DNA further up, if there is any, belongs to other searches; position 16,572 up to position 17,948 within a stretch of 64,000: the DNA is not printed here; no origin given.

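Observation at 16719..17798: T4 Rnl1-like ATP-dependent RNA ligase of apparently foreign origin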

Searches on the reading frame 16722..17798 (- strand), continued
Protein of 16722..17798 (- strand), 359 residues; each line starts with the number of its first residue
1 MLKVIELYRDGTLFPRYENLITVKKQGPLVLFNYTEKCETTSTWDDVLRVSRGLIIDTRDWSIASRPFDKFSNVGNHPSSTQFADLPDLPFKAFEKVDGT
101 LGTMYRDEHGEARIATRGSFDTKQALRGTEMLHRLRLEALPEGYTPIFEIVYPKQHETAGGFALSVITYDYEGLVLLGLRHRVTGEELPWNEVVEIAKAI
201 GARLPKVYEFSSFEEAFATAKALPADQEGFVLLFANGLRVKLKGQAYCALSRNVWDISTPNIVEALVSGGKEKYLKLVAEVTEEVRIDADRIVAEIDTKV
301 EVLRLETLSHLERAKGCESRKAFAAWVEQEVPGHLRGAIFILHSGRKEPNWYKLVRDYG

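Call 15: find_encoding_contigs(protein=P0013, flank=10000, max_places=2)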
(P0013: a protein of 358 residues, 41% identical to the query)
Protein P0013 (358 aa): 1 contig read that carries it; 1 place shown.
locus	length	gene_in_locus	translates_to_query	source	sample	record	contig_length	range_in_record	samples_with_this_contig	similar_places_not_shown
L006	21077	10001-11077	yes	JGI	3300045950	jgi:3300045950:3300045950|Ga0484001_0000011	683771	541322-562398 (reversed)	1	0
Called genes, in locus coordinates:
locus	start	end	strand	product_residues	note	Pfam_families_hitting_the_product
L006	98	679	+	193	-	PF01609:DDE_Tnp_1, PF13586:DDE_Tnp_1_2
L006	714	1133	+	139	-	-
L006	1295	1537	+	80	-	PF03050:DDE_Tnp_IS66 (weak)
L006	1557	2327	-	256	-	PF04446:Thg1, PF14413:Thg1C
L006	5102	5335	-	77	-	-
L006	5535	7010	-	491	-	PF01637:ATPase_2, PF13173:AAA_14 (faint), PF03008:DUF234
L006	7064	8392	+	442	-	PF13546:DDE_5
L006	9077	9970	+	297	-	PF13612:DDE_Tnp_1_3, PF01609:DDE_Tnp_1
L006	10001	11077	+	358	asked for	PF09511:RNA_lig_T4_1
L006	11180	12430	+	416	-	PF01637:ATPase_2, PF13191:AAA_16, PF13173:AAA_14 (faint)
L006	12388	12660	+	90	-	-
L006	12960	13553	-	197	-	PF03008:DUF234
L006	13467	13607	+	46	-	-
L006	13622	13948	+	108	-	-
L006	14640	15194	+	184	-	PF04542:Sigma70_r2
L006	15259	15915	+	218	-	PF22904:NOMO1-like_2nd (faint)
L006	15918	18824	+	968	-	PF00515:TPR_1 (faint), PF07719:TPR_2 (faint), PF10602:RPN7 (faint), PF13424:TPR_12 (weak), PF17874:TPR_MalT (weak), PF13424:TPR_12 (weak), PF17874:TPR_MalT (weak), PF12770:CHAT, +1 more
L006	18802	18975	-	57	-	-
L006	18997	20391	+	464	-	PF22148:Fervidolysin_NPro-like (faint), PF00082:Peptidase_S8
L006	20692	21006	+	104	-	-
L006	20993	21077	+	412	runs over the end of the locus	PF04101:Glyco_tran_28_C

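Call 24: search_dna_similar(query=window:16722-17798:-, collection=phages, mode=protein, max_rows=25, max_evalue=0.001)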
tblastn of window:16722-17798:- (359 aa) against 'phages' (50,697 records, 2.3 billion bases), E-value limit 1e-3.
Records with a match: 1862; places in all: 1862; records where one place covers at least 80% of the query: 356.
Best place of each record, by identity: <60% 1862.
By first word of the organism name: Escherichia 630; Klebsiella 274; Streptomyces 133; Staphylococcus 86; Shigella 83; Acinetobacter 67; Aeromonas 63; Vibrio 53; Pseudomonas 51; Enterobacteria 48; and 59 more.
By host as written in the record: Escherichia coli 269; - 156; Klebsiella pneumoniae 89; Streptomyces griseus ATCC 10137 52; Streptomyces lividans JI 1326 31; Vibrio harveyi BAA-1116 29; Escherichia coli B 28; Escherichia coli O157:H7 27; and 470 more.
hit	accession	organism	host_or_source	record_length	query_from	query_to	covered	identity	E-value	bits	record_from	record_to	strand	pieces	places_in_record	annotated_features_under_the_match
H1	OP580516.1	Arthrobacter phage Bauer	Arthrobacter globiformis NRRL B-2979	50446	28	351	90%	33.3%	3e-26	115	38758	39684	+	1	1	70: RNA ligase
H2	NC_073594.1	Arthrobacter phage Bauer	Arthrobacter globiformis NRRL B-2979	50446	28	351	90%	33.3%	3e-26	115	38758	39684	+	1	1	70: RNA ligase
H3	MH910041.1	Arthrobacter phage Seahorse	Arthrobacter globiformis NRRL B-2979 SEA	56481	28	351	90%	32.2%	5e-24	109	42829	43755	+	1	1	81: RNA ligase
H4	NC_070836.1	Arthrobacter phage Seahorse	Arthrobacter globiformis NRRL B-2979 SEA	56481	28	351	90%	32.2%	5e-24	109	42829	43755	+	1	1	81: RNA ligase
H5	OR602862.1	Moorella phage MTATph1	Moorella thermoacetica DSM 103132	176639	29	345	86%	32.2%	7e-27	145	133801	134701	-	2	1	RNA ligase and tail fiber protein attachment catalyst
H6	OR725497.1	Streptomyces phage LuckySocke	Streptomyces lividans JI 1326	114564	22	354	93%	29.6%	1e-26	117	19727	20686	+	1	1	61: RNA ligase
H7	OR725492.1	Streptomyces phage Alone3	Streptomyces lividans JI 1326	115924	22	354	93%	29.6%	1e-26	117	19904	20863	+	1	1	61: RNA ligase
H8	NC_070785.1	Streptomyces phage Wakanda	Streptomyces sanglieri UNT16F27A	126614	1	324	90%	29.6%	4e-20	97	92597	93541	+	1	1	178: RNA ligase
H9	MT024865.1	Streptomyces phage Wakanda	Streptomyces sanglieri UNT16F27A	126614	1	324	90%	29.6%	4e-20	97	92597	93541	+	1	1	178: RNA ligase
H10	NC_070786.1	Streptomyces phage Muntaha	Streptomyces sanglieri UNT16F27A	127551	1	324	90%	29.6%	4e-20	97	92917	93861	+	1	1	180: RNA ligase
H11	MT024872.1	Streptomyces phage Muntaha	Streptomyces sanglieri UNT16F27A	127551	1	324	90%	29.6%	4e-20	97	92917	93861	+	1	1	180: RNA ligase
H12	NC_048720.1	Streptomyces phage Blueeyedbeauty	Streptomyces griseus ATCC 10137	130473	21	324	85%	31.2%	3e-25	113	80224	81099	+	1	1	141: RNA ligase and tail fiber protein attachment catalyst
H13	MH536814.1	Streptomyces phage Blueeyedbeauty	Streptomyces griseus ATCC 10137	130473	21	324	85%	31.2%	3e-25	113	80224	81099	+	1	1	141: RNA ligase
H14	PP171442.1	Streptomyces phage Naboo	soil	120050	28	347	89%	29.5%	3e-18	92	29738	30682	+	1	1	record has no annotation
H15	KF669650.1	Clavibacter phage CN1A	Clavibacter michiganensis CN18-4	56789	29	356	91%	28.6%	4e-16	86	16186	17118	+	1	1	RNA ligase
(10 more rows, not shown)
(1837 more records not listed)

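Call 34: predict_structure(alignment_id=A1)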
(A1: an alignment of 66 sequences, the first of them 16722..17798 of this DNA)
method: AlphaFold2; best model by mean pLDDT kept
length: 359 residues; sequences in the alignment: 66
mean_pLDDT: 93.6   pTM: 0.83
mean pLDDT of the five models: 93.6, 93.5, 93.0, 93.0, 92.8
residues with pLDDT >= 90: 300; 70-90: 52; 50-70: 7; < 50: 0
segments of 3 or more residues with pLDDT < 50: none
pLDDT, mean of each block of 10 residues (from residue 1): 96 96 98 92 93 98 97 82 94 97 98 97 96 98 98 76 78 98 96 98 98 97 96 96 92 84 95 89 81 95 97 94 97 96 95 93
secondary structure, 60 per line:
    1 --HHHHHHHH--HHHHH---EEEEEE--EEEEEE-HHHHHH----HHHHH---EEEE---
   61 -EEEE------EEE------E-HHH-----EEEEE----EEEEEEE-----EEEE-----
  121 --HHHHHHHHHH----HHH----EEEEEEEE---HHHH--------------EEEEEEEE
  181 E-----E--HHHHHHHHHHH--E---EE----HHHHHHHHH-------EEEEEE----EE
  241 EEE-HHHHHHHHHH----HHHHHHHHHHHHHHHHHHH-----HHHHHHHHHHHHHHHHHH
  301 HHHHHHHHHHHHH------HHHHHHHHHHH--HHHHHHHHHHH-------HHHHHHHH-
elements in order: H3-10 H13-17 E21-26 E29-34 H36-41 H46-50 E54-57 E62-65 E72-74 E91-95 E100-106 E112-115 H123-132 E144-151 H155-158 E173-181 H190-200 H213-221 E229-234 E239-243 H245-254 H259-277 H283-313 H320-330 H333-343 H351-358

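Call 38: fold_search(model_id=the predicted structure, library=pdb)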
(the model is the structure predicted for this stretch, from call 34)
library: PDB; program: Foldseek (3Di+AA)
matches with E <= 10: 367; with E <= 0.001: 73
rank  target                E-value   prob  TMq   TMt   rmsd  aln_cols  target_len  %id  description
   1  5tt6                  1.5e-17  1.00  0.58  0.56  12.6       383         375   22  T4 RNA Ligase 1 (K99M) (released 2017-03-08)
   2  2c5u_A                1.9e-17  1.00  0.58  0.56  12.4       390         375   22  T4 RNA Ligase (Rnl1) Crystal Structure (released 2005-11-04)
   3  9do4                  3.8e-16  1.00  0.58  0.57  12.8       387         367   21  Structure of T4 RNA Ligase 1 bound to ATP and Mg (released 2024-10-02)
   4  8rbj_A                4.1e-11  1.00  0.54  0.50  14.6       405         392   16  Structure of fungal tRNA ligase in complex with RNA (released 2025-06-18)
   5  6n67                  7.4e-11  1.00  0.56  0.52  14.8       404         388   16  Crystal structure of the ligase domain of fungal tRNA ligase Trl1 (released 2019-07-03)
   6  6n0t                  1.3e-10  1.00  0.54  0.51  14.6       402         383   16  tRNA ligase (released 2019-01-09)
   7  9qw7_B                2.0e-10  1.00  0.53  0.52  10.9       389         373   18  The crystal structure of the adenyly transferase domain of Candida glabrata tRNA ligase (released 2025-09-17)
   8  9r3w                  7.0e-10  1.00  0.54  0.34  15.3       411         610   15  Fungal tRNA ligase Trl1-LIG-KIN (released 2025-10-08)
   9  6n0v_A                1.2e-09  1.00  0.52  0.48  15.2       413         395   15  tRNA ligase (released 2019-01-09)
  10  9qw7_A                1.2e-09  1.00  0.50  0.48  15.5       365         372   16  The crystal structure of the adenyly transferase domain of Candida glabrata tRNA ligase (released 2025-09-17)
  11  8uch                  1.0e-08  1.00  0.47  0.45   8.0       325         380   16  Thermophilic RNA Ligase from Palaeococcus pacificus K92A + ATP (released 2024-02-21)
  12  8uce_A                1.9e-08  1.00  0.49  0.47   7.8       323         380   17  Thermophilic RNA Ligase from Palaeococcus pacificus + AMP (released 2024-02-21)
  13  2vug_A                2.4e-08  1.00  0.49  0.47   8.1       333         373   16  The structure of an archaeal homodimeric RNA ligase (released 2008-06-03)
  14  8uce_B                2.5e-08  1.00  0.49  0.47  16.1       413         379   14  Thermophilic RNA Ligase from Palaeococcus pacificus + AMP (released 2024-02-21)
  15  8ucf                  3.5e-08  1.00  0.46  0.44   7.7       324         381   16  Thermophilic RNA Ligase from Palaeococcus pacificus K238G (released 2024-02-21)
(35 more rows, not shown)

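Call 41: find_encoding_contigs(protein=P0066, flank=8000, max_places=1)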
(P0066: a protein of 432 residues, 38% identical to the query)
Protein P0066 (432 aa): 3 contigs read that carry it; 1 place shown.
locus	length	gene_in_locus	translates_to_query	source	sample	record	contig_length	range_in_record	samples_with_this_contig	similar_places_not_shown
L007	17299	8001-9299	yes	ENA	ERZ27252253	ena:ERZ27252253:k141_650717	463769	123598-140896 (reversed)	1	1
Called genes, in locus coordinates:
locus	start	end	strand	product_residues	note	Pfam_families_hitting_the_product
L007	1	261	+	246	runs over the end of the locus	-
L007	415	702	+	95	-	-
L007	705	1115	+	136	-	PF03852:Vsr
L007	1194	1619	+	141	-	-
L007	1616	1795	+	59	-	-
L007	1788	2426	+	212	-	PF00899:ThiF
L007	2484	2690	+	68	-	-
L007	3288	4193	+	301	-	PF04055:Radical_SAM (weak), PF13353:Fer4_12 (weak)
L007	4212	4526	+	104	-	-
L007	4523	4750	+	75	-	-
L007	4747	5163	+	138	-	-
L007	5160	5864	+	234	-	PF13578:Methyltransf_24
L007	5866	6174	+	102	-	-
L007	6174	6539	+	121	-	-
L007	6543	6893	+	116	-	-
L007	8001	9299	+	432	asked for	PF09511:RNA_lig_T4_1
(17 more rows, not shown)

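Call 42: find_encoding_contigs(protein=P0022, flank=8000, max_places=1)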
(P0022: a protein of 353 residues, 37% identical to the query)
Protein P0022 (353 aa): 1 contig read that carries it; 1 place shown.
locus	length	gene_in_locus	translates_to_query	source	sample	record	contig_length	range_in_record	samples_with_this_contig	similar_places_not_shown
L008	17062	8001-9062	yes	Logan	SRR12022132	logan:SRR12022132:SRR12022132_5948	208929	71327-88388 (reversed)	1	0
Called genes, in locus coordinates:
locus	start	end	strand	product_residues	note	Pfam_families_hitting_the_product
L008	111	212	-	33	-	-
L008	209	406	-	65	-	-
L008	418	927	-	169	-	-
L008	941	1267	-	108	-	-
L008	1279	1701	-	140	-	-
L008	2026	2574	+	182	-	-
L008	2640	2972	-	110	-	-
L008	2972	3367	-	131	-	-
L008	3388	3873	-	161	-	-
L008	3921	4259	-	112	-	-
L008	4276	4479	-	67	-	-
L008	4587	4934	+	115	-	-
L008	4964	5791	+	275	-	-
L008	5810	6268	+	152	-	-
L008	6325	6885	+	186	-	-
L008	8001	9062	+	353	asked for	PF09511:RNA_lig_T4_1, PF09414:RNA_ligase (weak)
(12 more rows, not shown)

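Call 43: find_encoding_contigs(protein=P0057, flank=8000, max_places=1)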
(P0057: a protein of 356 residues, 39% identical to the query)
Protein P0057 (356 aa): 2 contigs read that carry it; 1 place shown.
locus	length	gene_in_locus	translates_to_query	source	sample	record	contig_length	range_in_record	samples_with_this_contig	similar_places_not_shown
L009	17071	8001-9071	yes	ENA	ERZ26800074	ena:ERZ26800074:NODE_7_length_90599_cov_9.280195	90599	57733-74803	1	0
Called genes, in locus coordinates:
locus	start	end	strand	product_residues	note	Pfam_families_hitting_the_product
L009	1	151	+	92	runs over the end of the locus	-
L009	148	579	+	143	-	-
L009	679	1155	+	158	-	-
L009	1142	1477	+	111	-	-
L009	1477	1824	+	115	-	-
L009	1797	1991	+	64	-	-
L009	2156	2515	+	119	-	-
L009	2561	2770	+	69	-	-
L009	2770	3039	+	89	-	-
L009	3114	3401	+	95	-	-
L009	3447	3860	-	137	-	-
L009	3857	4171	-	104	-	PF10711:DUF2513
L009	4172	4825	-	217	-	-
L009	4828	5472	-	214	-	-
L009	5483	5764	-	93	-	-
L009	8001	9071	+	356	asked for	PF09511:RNA_lig_T4_1, PF09414:RNA_ligase (weak)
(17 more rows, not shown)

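Call 44: find_related_loci(query=A1, collection=genome_contigs, flank=8000)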
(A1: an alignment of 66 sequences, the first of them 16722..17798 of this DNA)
Query A1 (359 aa) in genome_contigs; peptide patterns used: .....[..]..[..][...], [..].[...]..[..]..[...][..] (x = any residue, [..] = any of these).
600 stretches matched a pattern (row limit reached: there are more); 499 encode a relative of the query (tblastn E <= 1e-3); the best 80 are kept; 80 distinct loci.
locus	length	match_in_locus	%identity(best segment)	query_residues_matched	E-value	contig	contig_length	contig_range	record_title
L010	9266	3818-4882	59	1-356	1e-139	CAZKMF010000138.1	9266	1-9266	MAG TPA_asm: uncultured Gammaproteobacteria bacterium isolate SRP135725_co2_84 genome assembly, contig: k141_3904933, wh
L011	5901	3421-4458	40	1-355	3e-67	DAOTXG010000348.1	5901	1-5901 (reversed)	MAG TPA_asm: Anaerolineales bacterium isolate H20_231 k125_812049, whole genome shotgun sequence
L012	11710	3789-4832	41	1-355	1e-65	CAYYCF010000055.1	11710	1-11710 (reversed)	MAG TPA_asm: uncultured Anaerolineales bacterium isolate binchicken_co232_215 genome assembly, contig: NODE_10783_length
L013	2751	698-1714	37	4-353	5e-66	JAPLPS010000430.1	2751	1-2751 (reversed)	MAG: Polaromonas sp. isolate LacPavin_0920_WC12_MAG_62_10 LacPavin_0920_WC12_scaffold_861742, whole genome shotgun seque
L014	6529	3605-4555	41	30-356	7e-61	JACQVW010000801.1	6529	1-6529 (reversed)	MAG: Planctomycetota bacterium isolate NC_groundwater_1473_Ag_S-0.65um_71_22 S_p65_S5_coassembly_k141_4936431, whole gen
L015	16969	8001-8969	35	4-342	2e-50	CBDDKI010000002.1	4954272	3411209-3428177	MAG: Phototrophicaceae bacterium isolate 9a07bd8a-3de6-4a65-a639-7fba091dd586 genome assembly, contig: contig_2, whole g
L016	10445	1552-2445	37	21-333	4e-50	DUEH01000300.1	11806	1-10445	MAG TPA_asm: Chloroflexi bacterium isolate G576 Contig300, whole genome shotgun sequence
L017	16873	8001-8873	36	21-327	3e-49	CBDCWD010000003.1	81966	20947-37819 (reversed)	MAG: Nitrospirales bacterium isolate bfe0d4a2-ff9e-45cc-b07f-d7db846c6a6b genome assembly, contig: contig_3, whole genom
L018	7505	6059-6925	37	21-329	4e-47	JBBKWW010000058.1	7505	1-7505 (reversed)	MAG: Moraxellaceae bacterium isolate metabat_bins.238 k119_2765789, whole genome shotgun sequence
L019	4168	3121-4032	37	27-346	3e-47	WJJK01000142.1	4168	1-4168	MAG: Candidatus Altiarchaeales archaeon isolate RBin_358 k141_1736365, whole genome shotgun sequence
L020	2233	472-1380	36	21-335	6e-47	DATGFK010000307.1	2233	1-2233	MAG TPA_asm: Aggregatilineales bacterium isolate SMAG_U9726 k141_1290957, whole genome shotgun sequence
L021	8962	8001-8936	34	21-346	5e-46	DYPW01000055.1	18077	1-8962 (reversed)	MAG TPA_asm: Caldilinea aerophila isolate SulCav_GS10_10_44_43 SulCav_GS10_10_4253_length_18077_cov_19_403340, whole gen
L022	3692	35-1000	34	21-357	3e-45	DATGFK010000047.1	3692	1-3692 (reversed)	MAG TPA_asm: Aggregatilineales bacterium isolate SMAG_U9726 k141_1375408, whole genome shotgun sequence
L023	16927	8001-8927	34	21-345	5e-45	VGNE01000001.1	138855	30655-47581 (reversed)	MAG: Chloroflexi bacterium isolate K_DeepCast_100m_m2_203 K_DeepCast_100m_m2_203_Ga0194127_10000084, whole genome shotgu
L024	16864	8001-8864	35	16-320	6e-45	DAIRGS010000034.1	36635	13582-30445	MAG TPA_asm: Tepidisphaeraceae bacterium isolate CTOTU41345 NODE_515_length_36635_cov_5.047622, whole genome shotgun seq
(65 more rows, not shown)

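Call 59: find_encoding_contigs(protein=P0006, flank=6000, max_places=1)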
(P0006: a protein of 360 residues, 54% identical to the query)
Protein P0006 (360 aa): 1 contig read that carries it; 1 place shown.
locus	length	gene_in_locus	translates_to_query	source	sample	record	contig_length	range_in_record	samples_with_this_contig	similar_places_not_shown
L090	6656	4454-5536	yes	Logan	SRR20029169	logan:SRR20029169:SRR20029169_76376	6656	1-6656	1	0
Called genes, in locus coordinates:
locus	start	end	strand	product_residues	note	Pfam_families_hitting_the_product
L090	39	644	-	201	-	-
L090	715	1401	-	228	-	-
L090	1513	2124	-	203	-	PF00889:EF_TS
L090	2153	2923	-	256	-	PF00318:Ribosomal_S2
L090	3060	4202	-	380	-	-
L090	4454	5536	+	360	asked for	PF09511:RNA_lig_T4_1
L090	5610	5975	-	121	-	-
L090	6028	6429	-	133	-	-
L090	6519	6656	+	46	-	?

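Call 75: find_related_loci(query=A1, collection=viral_contigs, flank=6000)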
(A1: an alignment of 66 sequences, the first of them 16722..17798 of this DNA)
Query A1 (359 aa) in viral_contigs; peptide patterns used: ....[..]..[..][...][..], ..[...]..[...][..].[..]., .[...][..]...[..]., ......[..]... (x = any residue, [..] = any of these).
600 stretches matched a pattern (row limit reached: there are more); 532 encode a relative of the query (tblastn E <= 1e-3); the best 80 are kept; 80 distinct loci.
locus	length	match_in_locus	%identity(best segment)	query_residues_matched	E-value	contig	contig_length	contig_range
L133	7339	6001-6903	35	29-346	9e-47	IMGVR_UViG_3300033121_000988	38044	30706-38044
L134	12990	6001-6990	34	19-359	6e-46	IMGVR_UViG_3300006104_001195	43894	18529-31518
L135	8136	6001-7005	33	18-346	4e-46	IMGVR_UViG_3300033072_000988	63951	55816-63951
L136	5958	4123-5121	32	19-359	4e-45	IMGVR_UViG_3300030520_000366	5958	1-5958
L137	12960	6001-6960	34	16-348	4e-43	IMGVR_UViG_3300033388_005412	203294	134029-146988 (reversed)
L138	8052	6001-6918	32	29-348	1e-42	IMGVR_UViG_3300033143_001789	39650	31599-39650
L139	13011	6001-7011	31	8-356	9e-42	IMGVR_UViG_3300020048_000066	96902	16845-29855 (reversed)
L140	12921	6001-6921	31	21-346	2e-41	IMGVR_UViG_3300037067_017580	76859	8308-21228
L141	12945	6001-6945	32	1-326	9e-41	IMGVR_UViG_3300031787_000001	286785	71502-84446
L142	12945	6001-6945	32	1-326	9e-41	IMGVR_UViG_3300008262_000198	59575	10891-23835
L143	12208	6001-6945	32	1-326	8e-41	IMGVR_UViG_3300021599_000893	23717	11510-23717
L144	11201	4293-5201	33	21-342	9e-41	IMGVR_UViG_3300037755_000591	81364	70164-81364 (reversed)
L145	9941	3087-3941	33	28-315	2e-40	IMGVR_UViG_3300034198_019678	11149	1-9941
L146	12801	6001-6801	33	21-301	3e-40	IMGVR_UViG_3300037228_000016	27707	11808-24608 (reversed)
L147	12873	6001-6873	30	28-327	2e-40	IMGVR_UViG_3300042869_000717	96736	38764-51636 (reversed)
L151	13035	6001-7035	33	13-358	3e-40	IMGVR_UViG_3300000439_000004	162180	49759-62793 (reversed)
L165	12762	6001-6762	34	1-271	2e-39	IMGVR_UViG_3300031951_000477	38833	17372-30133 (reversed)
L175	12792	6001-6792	31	28-314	3e-38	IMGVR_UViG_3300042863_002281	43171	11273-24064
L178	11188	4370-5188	33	1-292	4e-38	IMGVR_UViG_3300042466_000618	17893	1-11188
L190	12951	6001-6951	30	1-329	3e-37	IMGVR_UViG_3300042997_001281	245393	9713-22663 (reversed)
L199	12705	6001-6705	33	28-269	1e-36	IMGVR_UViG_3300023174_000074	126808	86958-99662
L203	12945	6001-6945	31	3-340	2e-36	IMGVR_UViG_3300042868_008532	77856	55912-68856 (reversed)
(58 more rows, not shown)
